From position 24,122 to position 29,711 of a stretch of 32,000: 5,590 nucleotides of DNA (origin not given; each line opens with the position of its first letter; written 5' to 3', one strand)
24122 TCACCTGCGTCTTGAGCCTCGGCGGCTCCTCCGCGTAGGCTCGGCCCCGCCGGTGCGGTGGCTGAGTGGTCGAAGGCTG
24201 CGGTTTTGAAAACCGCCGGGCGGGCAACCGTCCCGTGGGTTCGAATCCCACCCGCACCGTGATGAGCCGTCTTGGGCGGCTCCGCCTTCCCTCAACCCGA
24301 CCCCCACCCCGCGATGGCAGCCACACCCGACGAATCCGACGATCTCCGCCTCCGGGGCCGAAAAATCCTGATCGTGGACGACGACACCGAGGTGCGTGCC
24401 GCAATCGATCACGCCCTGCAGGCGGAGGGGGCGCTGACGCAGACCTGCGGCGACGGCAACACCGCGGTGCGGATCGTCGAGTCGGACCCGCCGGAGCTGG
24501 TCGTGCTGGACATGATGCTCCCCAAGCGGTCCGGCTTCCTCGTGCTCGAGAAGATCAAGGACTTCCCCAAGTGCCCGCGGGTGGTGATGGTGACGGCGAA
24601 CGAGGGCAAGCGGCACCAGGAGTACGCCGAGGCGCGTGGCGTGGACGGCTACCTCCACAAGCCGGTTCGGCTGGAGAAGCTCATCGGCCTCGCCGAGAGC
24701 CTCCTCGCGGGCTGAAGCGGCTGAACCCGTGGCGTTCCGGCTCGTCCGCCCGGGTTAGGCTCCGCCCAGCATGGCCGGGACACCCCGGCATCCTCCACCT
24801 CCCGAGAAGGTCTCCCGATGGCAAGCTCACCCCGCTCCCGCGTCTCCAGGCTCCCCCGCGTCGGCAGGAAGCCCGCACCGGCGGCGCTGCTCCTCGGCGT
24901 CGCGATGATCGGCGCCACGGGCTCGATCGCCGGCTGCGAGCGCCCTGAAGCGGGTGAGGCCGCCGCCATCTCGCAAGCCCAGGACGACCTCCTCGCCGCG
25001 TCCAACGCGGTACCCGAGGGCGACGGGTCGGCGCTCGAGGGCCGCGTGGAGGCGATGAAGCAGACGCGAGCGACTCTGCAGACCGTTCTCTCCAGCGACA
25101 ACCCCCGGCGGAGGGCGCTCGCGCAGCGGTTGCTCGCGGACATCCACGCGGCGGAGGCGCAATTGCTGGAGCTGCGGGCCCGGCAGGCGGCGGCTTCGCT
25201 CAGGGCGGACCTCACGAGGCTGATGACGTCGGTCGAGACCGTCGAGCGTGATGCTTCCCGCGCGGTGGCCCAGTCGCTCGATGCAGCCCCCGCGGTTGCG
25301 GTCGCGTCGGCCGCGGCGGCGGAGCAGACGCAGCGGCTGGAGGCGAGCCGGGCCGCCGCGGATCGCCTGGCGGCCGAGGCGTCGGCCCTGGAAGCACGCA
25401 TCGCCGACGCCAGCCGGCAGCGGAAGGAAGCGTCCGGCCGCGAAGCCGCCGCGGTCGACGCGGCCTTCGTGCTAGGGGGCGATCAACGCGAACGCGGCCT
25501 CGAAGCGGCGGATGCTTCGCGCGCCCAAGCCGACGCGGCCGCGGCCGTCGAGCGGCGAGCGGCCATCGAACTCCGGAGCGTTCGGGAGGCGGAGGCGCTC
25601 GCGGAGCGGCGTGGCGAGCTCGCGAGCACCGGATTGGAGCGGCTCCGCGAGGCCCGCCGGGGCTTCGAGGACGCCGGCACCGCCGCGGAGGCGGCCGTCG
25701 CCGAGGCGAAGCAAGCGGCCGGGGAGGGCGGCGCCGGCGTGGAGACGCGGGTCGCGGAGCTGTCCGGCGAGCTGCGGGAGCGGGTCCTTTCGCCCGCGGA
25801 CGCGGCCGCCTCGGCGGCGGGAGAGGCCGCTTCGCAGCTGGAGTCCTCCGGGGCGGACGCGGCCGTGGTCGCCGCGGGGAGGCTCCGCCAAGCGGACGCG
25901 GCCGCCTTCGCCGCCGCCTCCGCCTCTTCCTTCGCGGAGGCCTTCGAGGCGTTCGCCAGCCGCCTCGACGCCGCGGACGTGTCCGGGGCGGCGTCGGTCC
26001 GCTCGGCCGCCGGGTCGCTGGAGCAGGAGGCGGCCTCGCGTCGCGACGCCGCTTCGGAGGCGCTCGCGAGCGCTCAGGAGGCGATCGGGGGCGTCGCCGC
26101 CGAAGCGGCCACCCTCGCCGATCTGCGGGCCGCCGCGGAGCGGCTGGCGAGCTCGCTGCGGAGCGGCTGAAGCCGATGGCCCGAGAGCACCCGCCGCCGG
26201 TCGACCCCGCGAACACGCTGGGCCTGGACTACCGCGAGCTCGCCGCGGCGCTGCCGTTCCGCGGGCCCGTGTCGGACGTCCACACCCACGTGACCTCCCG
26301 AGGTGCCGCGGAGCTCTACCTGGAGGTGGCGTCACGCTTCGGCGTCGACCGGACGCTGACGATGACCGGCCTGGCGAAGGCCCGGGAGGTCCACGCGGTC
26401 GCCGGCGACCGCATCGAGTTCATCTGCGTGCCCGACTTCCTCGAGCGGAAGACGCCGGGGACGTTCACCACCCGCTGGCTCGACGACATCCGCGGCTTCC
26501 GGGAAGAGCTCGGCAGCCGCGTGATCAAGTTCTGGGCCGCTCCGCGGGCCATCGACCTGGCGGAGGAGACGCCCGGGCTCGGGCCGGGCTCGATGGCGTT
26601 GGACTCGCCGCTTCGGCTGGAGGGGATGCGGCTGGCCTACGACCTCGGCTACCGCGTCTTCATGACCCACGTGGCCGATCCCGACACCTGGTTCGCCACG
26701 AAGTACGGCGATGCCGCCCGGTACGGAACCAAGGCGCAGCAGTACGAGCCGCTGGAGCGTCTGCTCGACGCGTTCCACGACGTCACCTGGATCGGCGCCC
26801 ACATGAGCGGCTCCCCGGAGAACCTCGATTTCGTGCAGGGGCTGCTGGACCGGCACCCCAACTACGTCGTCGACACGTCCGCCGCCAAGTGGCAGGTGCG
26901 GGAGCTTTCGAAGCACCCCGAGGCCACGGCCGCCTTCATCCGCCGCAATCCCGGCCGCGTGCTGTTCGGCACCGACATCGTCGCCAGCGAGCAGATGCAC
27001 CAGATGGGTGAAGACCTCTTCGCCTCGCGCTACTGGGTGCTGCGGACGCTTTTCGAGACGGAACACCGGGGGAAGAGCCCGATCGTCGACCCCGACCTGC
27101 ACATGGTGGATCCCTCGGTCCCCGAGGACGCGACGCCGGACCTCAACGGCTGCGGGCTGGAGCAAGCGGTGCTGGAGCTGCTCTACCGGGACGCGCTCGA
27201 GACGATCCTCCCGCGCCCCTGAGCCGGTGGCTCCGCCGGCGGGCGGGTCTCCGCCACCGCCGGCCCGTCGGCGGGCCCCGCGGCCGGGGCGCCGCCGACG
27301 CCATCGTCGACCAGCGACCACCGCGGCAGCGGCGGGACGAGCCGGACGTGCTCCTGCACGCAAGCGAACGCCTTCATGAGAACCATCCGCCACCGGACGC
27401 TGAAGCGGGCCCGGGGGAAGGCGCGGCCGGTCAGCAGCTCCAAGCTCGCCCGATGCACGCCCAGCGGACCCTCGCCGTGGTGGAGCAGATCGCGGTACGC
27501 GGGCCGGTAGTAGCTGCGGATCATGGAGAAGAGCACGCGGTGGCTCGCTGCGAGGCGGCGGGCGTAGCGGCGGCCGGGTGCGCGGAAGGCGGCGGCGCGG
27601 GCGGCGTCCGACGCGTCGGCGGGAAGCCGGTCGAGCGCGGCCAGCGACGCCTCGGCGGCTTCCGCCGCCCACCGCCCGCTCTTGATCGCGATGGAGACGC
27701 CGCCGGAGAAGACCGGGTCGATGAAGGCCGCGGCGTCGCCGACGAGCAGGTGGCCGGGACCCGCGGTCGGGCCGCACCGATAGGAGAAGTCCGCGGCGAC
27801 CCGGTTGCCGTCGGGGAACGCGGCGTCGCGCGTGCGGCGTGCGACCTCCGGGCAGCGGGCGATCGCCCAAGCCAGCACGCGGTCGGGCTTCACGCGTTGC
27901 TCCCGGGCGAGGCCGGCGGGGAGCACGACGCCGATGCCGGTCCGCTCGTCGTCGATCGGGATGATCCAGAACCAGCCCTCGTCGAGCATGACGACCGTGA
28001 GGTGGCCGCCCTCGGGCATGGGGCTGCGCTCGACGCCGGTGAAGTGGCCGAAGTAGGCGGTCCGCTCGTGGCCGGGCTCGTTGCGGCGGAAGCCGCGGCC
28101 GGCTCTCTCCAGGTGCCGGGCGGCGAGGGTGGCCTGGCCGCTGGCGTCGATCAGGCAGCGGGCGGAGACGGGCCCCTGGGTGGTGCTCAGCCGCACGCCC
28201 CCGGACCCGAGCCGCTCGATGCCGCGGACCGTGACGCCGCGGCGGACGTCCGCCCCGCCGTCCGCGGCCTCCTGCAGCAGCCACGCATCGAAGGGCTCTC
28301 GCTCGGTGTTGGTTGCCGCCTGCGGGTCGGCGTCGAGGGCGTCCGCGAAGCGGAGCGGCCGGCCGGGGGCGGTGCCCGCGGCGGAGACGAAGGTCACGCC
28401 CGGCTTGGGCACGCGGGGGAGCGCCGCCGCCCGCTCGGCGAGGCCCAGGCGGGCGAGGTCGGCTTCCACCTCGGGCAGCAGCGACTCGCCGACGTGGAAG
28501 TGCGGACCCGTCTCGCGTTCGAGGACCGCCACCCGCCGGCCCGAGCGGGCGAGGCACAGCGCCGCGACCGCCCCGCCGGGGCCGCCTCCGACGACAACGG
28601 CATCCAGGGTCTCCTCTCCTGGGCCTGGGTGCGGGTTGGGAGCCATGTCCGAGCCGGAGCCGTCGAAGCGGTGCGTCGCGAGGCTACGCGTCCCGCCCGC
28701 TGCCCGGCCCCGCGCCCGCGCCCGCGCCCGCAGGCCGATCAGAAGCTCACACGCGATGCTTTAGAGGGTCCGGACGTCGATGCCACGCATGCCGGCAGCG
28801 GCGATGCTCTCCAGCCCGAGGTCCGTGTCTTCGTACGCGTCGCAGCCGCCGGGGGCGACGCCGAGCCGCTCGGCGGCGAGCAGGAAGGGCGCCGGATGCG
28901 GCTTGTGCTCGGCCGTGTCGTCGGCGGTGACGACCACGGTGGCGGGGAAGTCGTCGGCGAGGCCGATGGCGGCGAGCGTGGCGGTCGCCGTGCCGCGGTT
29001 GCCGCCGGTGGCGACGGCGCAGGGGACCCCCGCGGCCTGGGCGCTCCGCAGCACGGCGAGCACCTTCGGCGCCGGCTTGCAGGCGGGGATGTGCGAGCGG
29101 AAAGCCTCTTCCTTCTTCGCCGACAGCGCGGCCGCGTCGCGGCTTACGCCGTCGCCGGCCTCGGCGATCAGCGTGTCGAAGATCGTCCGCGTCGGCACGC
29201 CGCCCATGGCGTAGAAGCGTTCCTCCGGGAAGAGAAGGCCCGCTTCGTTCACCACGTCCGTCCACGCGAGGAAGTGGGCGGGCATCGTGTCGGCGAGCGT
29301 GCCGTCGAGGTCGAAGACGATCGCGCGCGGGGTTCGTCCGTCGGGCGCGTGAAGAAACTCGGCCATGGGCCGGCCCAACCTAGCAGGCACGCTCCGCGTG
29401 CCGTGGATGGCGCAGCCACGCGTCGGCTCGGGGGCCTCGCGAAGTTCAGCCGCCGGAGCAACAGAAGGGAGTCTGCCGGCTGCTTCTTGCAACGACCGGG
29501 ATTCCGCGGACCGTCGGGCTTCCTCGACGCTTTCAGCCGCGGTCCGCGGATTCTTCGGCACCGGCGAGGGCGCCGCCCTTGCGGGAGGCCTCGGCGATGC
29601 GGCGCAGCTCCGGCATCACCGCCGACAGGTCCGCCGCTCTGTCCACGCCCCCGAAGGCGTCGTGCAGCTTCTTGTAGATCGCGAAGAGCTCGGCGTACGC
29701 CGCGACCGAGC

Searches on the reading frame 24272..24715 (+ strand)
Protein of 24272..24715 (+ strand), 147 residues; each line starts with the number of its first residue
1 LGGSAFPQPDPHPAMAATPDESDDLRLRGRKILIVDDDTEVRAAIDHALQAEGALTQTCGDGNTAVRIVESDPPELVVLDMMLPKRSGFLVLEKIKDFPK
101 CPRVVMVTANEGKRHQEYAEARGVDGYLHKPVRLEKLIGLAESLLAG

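Call 45: search_protein_families(library=pfam, proteins=[window:24272-24715:+], max_evalue=0.001)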
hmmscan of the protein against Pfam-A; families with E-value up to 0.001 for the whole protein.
window:24272-24715:+ (147 aa): 1 family
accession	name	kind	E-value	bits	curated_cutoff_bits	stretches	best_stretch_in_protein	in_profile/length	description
PF00072.30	Response_reg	-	1.1e-22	80.7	30.2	1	32-138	1-107/111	Response regulator receiver domain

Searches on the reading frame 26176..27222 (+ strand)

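Call 45: search_protein_families(library=pfam, proteins=[window:26176-27222:+], max_evalue=0.001)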
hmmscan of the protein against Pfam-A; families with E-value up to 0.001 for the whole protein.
window:26176-27222:+ (348 aa): 1 family
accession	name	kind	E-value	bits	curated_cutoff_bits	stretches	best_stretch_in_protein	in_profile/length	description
PF04909.20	Amidohydro_2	-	1.4e-09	38.5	26.4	1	184-271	153-250/289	Amidohydrolase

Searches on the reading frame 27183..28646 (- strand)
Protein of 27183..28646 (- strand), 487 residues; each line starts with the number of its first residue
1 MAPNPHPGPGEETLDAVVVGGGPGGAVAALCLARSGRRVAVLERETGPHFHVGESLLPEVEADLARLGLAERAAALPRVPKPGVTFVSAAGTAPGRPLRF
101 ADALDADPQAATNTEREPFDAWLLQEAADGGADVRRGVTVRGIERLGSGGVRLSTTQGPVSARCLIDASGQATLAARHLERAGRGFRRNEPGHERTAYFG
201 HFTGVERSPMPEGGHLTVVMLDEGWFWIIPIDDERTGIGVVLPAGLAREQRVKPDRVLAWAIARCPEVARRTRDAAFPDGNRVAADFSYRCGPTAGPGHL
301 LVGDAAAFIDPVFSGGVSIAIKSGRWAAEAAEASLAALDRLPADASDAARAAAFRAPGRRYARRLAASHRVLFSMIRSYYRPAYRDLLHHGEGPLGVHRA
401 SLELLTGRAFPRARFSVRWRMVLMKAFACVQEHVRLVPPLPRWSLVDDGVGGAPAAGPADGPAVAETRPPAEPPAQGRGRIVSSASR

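Call 45: search_protein_families(library=pfam, proteins=[window:27183-28646:-], max_evalue=0.001)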
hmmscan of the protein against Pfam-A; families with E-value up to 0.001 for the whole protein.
window:27183-28646:- (487 aa): 8 families
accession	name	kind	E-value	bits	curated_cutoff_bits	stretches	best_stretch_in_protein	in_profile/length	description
PF04820.20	Trp_halogenase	-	7.3e-18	65.1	21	2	17-87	3-79/458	Tryptophan halogenase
PF01494.25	FAD_binding_3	-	3.8e-10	40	22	1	15-321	3-308/349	FAD binding domain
PF01266.30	DAO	-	1.6e-08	34.9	27.9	1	15-48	1-34/353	FAD dependent oxidoreductase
PF12831.13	FAD_oxidored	-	1.1e-06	28.6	27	1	15-45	1-31/416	FAD dependent oxidoreductase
PF13450.12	NAD_binding_8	-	6.7e-06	26.7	21.9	1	18-48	1-31/68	NAD(P)-binding Rossmann-like domain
PF07992.20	Pyr_redox_2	-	1.6e-05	24.9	26.1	1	15-50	2-38/291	Pyridine nucleotide-disulphide oxidoreductase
PF00890.30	FAD_binding_2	-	3.2e-05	23.7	20.4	1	15-46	1-32/414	FAD binding domain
PF03486.20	HI0933_like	-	0.00024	21.1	50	0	15-46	2-33/244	HI0933-like protein Rossmann domain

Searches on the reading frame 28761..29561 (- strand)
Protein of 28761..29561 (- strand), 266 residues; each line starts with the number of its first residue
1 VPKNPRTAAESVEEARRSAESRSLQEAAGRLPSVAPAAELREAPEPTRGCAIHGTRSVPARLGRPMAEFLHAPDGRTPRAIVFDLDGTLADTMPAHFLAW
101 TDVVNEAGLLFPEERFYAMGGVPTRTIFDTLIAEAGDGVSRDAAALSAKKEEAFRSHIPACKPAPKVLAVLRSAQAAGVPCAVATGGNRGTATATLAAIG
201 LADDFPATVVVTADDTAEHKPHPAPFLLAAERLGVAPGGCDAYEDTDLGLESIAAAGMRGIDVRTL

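Call 45: search_protein_families(library=pfam, proteins=[window:28761-29561:-], max_evalue=0.001)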
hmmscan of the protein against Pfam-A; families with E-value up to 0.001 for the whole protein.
window:28761-29561:- (266 aa): 3 families
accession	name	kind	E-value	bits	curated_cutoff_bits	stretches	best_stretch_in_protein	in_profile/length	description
PF00702.32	Hydrolase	-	8.5e-25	88.7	26.4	1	79-257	2-191/191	haloacid dehalogenase-like hydrolase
PF13419.12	HAD_2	-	2.3e-24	86.9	23.8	1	81-261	1-176/178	Haloacid dehalogenase-like hydrolase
PF12710.13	HAD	-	1.9e-10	41.9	27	1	81-215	1-137/189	haloacid dehalogenase-like hydrolase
